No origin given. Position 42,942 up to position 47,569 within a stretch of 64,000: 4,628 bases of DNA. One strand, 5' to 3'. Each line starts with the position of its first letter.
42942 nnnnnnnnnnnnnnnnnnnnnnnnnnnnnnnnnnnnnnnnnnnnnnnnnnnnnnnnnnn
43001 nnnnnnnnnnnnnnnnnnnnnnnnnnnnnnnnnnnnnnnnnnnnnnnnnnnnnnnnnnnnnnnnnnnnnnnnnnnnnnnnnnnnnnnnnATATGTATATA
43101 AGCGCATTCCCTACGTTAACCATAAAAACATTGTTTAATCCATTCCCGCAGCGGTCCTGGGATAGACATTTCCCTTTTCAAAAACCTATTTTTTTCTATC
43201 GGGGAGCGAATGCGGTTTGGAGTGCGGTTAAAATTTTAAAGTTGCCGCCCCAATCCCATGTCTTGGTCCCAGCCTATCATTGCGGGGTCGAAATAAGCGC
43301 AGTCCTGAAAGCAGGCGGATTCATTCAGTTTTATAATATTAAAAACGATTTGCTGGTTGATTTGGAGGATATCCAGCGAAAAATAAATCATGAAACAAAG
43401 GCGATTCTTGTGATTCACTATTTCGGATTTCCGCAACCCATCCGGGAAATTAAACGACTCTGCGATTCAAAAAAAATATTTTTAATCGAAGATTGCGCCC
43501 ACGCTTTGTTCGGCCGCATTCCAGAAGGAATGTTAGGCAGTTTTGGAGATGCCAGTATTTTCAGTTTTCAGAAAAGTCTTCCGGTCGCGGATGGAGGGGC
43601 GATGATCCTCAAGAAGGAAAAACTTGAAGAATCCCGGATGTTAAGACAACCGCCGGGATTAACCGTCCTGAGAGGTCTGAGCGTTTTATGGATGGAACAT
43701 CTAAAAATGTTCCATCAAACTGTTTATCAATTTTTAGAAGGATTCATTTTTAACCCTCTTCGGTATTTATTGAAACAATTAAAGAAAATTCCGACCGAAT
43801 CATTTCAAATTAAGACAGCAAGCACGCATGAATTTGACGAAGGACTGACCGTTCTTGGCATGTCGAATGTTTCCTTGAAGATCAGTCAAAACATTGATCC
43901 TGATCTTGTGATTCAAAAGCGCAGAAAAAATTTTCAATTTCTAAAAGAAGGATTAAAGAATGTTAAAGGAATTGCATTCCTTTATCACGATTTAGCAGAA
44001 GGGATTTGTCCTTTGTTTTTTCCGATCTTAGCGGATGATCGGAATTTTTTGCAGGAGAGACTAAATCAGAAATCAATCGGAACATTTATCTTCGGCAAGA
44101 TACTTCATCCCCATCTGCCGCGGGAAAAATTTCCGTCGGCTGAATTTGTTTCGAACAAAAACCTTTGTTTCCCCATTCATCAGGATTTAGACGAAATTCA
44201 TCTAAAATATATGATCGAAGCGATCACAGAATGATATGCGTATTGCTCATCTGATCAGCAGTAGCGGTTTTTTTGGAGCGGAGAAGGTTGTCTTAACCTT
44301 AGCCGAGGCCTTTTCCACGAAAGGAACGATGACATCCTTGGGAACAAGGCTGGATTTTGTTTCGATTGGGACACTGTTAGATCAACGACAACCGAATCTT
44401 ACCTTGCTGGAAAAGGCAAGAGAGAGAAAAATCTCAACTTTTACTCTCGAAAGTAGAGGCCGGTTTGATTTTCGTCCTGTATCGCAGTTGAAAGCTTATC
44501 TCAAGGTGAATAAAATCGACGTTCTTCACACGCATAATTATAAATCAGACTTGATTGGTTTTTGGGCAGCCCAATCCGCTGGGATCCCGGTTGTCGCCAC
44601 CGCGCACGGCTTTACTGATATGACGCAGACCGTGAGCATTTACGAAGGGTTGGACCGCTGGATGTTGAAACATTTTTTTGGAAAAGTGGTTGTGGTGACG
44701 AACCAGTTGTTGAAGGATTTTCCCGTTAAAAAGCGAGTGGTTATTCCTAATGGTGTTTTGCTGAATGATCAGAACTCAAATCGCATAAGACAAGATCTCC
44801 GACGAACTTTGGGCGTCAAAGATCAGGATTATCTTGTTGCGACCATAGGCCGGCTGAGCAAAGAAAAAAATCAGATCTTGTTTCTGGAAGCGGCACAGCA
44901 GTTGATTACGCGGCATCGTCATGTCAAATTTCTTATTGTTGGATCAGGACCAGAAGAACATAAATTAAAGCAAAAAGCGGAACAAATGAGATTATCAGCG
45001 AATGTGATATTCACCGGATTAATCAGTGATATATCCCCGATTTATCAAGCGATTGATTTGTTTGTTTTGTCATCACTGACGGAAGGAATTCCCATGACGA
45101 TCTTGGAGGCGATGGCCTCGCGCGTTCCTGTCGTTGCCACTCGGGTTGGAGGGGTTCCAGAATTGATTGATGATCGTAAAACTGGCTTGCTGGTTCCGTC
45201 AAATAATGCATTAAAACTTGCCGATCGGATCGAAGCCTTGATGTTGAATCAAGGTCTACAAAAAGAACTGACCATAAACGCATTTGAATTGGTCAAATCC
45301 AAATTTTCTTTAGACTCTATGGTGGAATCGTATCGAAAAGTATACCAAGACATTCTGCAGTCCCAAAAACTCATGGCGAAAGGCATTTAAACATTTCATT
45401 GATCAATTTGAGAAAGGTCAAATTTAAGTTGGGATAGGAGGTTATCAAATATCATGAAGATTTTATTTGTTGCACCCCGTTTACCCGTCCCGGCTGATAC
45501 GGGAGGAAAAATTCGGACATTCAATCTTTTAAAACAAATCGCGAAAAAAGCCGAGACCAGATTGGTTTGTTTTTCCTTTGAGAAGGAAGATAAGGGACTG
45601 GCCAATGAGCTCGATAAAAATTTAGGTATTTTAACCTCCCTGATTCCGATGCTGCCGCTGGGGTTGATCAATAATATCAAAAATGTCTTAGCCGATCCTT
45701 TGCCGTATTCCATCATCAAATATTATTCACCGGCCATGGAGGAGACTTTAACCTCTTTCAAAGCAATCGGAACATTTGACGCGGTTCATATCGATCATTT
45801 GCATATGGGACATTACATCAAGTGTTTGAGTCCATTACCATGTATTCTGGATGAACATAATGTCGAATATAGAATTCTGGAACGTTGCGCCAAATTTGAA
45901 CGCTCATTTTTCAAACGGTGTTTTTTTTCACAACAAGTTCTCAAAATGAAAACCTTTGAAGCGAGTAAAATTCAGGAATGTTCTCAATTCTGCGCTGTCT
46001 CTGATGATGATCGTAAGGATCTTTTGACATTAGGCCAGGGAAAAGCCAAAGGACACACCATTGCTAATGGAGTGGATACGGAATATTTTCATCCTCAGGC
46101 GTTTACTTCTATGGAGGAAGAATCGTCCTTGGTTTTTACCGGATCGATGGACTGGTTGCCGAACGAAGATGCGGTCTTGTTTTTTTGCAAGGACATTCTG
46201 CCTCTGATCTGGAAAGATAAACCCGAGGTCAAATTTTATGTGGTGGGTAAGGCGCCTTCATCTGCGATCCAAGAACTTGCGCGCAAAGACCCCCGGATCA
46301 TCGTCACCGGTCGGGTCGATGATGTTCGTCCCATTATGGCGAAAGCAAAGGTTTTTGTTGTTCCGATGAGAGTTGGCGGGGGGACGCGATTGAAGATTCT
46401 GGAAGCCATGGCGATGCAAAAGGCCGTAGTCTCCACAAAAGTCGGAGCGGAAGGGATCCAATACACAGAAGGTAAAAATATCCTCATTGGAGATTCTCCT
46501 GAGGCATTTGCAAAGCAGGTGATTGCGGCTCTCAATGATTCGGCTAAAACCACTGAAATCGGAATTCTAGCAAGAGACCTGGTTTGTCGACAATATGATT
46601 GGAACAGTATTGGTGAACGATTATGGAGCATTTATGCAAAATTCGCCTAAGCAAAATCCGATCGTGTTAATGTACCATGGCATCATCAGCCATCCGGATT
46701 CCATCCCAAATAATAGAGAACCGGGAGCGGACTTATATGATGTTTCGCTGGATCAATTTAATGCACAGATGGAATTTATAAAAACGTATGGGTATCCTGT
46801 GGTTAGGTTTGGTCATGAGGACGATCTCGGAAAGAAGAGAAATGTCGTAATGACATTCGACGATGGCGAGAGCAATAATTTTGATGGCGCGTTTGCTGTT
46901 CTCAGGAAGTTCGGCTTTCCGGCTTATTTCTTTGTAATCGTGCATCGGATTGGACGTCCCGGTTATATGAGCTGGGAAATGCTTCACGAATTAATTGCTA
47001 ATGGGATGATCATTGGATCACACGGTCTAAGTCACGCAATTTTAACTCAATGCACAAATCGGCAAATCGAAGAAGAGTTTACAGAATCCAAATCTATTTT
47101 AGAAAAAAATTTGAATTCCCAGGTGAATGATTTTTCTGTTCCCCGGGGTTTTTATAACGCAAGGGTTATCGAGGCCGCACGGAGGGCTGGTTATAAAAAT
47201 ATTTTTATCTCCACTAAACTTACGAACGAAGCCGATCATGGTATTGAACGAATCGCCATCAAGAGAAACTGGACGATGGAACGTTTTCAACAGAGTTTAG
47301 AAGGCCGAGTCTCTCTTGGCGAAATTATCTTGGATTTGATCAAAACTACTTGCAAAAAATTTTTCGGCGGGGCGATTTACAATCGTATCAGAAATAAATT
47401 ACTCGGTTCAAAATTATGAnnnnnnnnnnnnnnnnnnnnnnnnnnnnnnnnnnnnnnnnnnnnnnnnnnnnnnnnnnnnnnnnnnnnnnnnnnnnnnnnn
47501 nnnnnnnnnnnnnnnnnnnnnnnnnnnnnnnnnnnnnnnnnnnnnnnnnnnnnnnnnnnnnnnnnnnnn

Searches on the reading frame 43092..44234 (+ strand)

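Call 21: search_protein_families(library=pfam, proteins=[window:43092-44234:+], max_evalue=0.001)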
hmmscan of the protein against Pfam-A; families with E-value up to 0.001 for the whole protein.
window:43092-44234:+ (380 aa): 2 families
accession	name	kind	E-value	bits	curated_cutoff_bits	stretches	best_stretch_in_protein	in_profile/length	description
PF01041.23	DegT_DnrJ_EryC1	-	2e-31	109.9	19.8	2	38-183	48-196/360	DegT/DnrJ/EryC1/StrS aminotransferase family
PF00266.25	Aminotran_5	-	0.00091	18.7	21.5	0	73-179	111-219/371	Aminotransferase class-V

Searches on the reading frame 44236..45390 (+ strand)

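Call 21: search_protein_families(library=pfam, proteins=[window:44236-45390:+], max_evalue=0.001)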
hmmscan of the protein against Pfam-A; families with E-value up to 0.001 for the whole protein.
window:44236-45390:+ (384 aa): 6 families
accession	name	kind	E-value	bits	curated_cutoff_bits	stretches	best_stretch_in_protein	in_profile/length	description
PF00534.26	Glycos_transf_1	-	3.9e-45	153.9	26.4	1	186-349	3-169/172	Glycosyl transferases group 1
PF13692.12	Glyco_trans_1_4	-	6.2e-43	146.9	27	1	201-336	4-140/142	Glycosyl transferases group 1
PF13439.12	Glyco_transf_4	-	1e-15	58.6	28.5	1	14-174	3-166/170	Glycosyltransferase Family 4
PF13579.12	Glyco_trans_4_4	-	2.8e-10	41.2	29.7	1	74-173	52-158/158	Glycosyl transferase 4-like domain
PF20706.3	GT4-conflict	-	5.4e-07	29.4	26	1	195-315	194-324/385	Family 4 Glycosyltransferase in conflict systems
PF13477.12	Glyco_trans_4_2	-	5.2e-06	27.1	23.4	1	69-146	50-131/139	Glycosyl transferase 4-like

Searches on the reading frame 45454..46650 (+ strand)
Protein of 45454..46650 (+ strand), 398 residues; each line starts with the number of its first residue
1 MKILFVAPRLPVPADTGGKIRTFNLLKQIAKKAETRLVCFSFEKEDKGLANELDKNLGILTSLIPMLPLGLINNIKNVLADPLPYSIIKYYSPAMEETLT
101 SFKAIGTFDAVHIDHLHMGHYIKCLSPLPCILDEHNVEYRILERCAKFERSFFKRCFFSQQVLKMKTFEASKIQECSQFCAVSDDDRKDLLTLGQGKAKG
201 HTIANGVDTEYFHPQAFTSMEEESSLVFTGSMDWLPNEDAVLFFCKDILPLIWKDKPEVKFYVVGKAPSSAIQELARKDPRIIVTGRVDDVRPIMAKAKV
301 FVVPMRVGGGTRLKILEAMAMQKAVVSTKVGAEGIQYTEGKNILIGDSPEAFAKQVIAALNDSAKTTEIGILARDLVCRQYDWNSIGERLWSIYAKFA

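Call 21: search_protein_families(library=pfam, proteins=[window:45454-46650:+], max_evalue=0.001)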
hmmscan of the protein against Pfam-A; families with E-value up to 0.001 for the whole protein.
window:45454-46650:+ (398 aa): 4 families
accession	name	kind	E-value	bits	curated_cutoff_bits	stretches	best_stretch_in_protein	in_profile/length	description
PF13692.12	Glyco_trans_1_4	-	1.1e-30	107.2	27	1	225-362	3-142/142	Glycosyl transferases group 1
PF00534.26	Glycos_transf_1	-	5.8e-12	45.9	26.4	1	249-368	37-164/172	Glycosyl transferases group 1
PF13524.12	Glyco_trans_1_2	-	1.2e-06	29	25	1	252-387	9-139/144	Glycosyl transferase-like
PF13439.12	Glyco_transf_4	-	6.4e-06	26.7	28.5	1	98-210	67-169/170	Glycosyltransferase Family 4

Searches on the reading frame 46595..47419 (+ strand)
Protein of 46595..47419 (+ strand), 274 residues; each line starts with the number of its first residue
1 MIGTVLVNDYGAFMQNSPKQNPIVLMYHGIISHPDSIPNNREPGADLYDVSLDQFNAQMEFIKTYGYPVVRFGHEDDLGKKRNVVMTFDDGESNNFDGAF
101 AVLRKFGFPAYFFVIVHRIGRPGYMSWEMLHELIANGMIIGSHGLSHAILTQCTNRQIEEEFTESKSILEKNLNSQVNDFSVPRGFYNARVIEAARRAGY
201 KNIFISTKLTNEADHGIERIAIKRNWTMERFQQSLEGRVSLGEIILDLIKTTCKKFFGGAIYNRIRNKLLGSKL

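Call 21: search_protein_families(library=pfam, proteins=[window:46595-47419:+], max_evalue=0.001)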
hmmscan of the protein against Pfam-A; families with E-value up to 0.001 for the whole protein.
window:46595-47419:+ (274 aa): 1 family
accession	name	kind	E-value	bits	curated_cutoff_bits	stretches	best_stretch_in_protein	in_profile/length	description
PF01522.26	Polysacc_deac_1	-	1.8e-27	96.2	23.1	1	80-202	5-123/124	Polysaccharide deacetylase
